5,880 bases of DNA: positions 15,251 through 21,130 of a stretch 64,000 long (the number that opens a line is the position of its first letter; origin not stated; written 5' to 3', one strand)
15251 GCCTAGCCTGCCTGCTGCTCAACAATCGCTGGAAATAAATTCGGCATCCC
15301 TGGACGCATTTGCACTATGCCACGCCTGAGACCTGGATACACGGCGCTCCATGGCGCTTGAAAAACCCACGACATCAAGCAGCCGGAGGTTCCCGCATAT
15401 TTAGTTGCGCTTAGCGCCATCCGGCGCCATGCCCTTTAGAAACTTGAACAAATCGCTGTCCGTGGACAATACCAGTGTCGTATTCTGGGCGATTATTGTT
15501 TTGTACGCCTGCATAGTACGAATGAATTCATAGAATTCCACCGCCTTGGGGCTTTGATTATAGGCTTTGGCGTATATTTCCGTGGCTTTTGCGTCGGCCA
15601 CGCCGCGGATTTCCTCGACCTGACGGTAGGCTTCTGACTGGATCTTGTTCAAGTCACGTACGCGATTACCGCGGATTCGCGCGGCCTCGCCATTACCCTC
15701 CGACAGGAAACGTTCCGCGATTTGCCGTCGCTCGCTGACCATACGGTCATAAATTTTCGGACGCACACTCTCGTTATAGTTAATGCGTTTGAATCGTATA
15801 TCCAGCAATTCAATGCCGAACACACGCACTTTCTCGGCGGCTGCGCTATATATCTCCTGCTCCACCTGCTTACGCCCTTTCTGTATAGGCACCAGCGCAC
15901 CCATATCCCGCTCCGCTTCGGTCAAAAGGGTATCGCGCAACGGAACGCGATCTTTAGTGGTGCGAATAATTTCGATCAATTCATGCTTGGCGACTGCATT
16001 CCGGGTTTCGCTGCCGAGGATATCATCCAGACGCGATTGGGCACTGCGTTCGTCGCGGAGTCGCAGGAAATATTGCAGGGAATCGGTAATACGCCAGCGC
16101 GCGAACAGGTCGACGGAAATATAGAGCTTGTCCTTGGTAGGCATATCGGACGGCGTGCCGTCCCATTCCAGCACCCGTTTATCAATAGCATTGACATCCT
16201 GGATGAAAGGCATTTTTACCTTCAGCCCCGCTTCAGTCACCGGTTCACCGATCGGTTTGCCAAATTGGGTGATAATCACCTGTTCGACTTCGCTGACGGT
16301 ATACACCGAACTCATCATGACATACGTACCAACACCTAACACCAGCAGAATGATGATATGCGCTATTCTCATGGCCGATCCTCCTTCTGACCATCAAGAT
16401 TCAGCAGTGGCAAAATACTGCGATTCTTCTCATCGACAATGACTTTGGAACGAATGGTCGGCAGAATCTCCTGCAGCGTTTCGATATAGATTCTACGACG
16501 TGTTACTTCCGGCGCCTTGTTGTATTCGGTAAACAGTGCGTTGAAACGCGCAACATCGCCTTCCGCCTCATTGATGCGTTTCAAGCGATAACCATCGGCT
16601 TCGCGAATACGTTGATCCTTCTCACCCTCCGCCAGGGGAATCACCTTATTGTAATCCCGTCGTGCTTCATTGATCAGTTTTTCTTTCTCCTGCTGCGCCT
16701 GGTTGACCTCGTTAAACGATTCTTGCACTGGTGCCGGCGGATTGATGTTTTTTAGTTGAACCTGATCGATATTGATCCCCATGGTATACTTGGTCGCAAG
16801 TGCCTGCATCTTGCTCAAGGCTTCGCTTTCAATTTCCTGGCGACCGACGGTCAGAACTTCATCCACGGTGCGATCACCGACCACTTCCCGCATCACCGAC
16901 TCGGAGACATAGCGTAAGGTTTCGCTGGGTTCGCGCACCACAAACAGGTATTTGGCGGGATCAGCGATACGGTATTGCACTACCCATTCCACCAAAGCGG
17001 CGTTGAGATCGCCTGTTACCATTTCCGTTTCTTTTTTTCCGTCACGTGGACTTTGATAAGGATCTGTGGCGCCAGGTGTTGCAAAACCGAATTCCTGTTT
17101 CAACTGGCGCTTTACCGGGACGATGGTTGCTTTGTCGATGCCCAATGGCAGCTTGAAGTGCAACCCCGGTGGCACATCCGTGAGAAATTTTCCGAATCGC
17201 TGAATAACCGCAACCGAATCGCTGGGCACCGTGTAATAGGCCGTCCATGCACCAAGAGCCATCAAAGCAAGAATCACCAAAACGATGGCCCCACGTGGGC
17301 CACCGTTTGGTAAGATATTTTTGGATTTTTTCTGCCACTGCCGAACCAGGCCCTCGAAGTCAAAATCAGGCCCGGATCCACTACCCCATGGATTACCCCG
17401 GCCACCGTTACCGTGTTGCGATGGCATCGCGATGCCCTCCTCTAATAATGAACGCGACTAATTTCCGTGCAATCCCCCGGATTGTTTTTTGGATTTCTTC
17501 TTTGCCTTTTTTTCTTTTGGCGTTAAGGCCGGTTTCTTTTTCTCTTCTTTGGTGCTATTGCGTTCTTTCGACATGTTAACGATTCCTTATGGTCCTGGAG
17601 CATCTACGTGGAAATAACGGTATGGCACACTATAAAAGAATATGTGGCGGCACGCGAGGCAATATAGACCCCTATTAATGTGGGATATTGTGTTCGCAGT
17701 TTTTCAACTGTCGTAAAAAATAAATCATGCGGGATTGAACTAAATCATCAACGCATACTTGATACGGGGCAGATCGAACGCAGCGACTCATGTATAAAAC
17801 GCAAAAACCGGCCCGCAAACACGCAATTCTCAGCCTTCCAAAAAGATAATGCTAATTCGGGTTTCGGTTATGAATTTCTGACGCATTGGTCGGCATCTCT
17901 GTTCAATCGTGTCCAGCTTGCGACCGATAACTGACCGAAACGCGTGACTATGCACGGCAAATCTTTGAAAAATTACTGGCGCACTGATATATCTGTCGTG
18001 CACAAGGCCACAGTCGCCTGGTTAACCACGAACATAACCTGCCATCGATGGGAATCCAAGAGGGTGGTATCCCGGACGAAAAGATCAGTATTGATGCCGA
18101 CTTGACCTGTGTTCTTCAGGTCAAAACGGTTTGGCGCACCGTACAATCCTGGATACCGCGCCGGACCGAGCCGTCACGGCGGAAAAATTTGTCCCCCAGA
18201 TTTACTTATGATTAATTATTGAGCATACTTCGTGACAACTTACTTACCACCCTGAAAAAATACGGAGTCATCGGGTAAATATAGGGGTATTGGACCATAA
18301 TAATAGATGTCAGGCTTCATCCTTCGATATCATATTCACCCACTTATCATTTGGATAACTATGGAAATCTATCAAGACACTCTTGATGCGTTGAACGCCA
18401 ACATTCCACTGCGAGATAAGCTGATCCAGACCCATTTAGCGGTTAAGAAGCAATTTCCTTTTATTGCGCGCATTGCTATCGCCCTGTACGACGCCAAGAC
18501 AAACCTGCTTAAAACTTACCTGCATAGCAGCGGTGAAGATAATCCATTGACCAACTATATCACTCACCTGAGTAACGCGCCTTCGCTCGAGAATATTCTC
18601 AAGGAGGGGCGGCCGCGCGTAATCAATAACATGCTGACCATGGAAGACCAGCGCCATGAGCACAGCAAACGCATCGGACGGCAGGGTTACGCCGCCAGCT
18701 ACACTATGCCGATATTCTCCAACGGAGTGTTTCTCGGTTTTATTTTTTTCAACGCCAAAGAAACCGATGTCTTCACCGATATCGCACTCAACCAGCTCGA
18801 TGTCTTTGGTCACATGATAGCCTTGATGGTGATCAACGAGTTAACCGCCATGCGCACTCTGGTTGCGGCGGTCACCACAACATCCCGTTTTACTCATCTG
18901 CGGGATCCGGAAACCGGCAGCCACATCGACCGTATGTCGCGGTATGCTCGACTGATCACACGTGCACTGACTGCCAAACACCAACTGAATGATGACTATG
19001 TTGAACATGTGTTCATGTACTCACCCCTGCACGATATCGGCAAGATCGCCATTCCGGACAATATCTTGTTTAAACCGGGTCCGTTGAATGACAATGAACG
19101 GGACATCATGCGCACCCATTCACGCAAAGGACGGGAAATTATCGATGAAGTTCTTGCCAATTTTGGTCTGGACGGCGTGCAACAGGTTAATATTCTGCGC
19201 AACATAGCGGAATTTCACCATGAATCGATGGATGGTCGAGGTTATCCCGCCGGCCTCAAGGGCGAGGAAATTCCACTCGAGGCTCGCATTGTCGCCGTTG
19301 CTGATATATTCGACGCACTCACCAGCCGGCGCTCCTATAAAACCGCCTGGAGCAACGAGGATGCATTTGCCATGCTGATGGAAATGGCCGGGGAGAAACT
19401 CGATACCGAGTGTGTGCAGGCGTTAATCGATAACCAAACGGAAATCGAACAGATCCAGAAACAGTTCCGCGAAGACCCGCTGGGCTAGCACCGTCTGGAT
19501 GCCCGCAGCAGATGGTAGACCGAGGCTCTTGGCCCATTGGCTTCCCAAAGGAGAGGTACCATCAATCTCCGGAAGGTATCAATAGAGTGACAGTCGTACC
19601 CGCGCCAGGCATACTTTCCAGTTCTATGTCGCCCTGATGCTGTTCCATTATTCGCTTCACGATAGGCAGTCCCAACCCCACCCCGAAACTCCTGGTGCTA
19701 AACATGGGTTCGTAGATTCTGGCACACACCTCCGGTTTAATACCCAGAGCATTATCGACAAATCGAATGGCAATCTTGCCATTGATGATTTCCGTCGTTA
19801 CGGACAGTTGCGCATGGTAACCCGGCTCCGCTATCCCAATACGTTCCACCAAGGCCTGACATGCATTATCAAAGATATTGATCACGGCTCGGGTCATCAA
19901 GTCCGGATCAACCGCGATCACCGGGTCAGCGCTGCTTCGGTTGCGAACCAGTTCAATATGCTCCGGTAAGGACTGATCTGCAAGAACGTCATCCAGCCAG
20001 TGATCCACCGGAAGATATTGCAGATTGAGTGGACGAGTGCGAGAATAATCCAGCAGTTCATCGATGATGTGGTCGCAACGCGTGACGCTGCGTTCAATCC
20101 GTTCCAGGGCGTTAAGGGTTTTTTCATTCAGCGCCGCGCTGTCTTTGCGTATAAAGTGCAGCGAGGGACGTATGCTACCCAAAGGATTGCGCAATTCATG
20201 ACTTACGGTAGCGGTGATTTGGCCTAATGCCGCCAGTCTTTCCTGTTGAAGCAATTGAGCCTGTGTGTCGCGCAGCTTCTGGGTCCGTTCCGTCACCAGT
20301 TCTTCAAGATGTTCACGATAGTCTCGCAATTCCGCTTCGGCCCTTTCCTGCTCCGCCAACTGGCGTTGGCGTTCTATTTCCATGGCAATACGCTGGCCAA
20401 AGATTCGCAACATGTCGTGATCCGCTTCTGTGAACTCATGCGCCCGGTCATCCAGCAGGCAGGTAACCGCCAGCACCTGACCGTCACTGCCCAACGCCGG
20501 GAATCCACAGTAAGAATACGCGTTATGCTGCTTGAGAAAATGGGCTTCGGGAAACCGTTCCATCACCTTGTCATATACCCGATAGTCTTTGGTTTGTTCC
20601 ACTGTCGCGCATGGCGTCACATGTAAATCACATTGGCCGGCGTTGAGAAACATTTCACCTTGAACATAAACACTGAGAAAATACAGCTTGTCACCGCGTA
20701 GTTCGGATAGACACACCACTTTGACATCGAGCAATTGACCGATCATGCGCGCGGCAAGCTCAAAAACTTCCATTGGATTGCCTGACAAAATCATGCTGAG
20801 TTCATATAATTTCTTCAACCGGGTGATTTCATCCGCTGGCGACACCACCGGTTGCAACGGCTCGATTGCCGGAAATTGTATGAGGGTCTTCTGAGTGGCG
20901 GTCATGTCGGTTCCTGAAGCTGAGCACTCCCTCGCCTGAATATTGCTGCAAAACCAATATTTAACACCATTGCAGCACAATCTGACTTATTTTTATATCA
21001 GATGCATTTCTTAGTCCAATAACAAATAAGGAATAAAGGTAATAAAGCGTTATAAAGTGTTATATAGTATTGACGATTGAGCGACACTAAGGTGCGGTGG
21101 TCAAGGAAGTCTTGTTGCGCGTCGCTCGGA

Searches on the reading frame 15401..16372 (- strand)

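Call 61: search_protein_families(library=pfam, proteins=[window:15401-16372:-], max_evalue=0.00001)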
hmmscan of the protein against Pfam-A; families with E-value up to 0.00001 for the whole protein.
window:15401-16372:- (323 aa): 1 family
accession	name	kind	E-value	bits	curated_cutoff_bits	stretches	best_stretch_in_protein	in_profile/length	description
PF01145.31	Band_7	-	1.9e-27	96.9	23.6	1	25-220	2-168/176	SPFH domain / Band 7 family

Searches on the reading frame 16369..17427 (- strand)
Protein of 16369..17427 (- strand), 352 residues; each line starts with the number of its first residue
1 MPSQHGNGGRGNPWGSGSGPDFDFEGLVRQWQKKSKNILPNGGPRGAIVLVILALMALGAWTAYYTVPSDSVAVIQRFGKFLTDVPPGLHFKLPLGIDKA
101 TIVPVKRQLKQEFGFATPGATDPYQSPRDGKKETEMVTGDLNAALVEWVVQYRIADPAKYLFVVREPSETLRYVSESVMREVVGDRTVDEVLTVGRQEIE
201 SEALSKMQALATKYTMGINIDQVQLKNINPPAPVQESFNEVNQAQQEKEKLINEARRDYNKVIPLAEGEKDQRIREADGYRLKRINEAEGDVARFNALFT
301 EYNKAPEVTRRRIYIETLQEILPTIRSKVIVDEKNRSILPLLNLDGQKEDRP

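Call 62: search_protein_families(library=pfam, proteins=[window:16369-17427:-], max_evalue=0.00001)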
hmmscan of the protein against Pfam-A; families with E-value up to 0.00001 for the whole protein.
window:16369-17427:- (352 aa): 1 family
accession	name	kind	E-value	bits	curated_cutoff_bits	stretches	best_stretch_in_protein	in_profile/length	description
PF01145.31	Band_7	-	2.4e-30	106.3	23.6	1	66-257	2-174/176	SPFH domain / Band 7 family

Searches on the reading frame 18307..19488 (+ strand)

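Call 62: search_protein_families(library=pfam, proteins=[window:18307-19488:+], max_evalue=0.00001)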
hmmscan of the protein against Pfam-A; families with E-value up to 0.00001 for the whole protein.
window:18307-19488:+ (393 aa): 4 families
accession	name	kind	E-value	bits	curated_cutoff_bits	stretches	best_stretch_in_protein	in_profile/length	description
PF13487.12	HD_5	-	1.6e-31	109.7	27.2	1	206-368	13-169/170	HD domain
PF01966.28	HD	-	2.3e-18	67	22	1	204-337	2-115/116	HD domain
PF13185.12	GAF_2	-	7.9e-07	29.8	28.6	1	58-174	25-134/136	GAF domain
PF01590.32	GAF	-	1.1e-06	29.6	22.4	1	82-173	44-131/133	GAF domain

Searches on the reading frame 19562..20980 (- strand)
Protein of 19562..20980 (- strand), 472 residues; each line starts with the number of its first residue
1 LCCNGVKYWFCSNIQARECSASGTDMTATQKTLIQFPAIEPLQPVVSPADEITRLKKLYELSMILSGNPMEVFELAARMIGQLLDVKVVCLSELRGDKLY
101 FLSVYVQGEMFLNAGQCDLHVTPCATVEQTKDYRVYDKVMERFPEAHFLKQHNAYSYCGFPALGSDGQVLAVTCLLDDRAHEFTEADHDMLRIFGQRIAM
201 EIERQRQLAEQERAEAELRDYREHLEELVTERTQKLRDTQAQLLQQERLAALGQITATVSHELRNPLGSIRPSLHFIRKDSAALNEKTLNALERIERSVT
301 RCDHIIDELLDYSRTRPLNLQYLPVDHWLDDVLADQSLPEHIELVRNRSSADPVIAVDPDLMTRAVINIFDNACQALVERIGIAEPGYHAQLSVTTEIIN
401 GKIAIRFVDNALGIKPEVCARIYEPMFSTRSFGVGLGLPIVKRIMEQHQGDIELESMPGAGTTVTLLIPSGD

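Call 62: search_protein_families(library=pfam, proteins=[window:19562-20980:-], max_evalue=0.00001)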
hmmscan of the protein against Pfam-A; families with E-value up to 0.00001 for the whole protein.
window:19562-20980:- (472 aa): 3 families
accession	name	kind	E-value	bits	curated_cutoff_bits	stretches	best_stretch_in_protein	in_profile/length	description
PF02518.31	HATPase_c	-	3.9e-19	69.6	26.4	1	358-470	2-109/111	Histidine kinase-, DNA gyrase B-, and HSP90-like ATPase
PF00512.31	HisKA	-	4.2e-15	56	26.9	1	252-315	2-63/66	His Kinase A (phospho-acceptor) domain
PF01590.32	GAF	-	1.8e-09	38.7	22.4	1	71-202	4-133/133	GAF domain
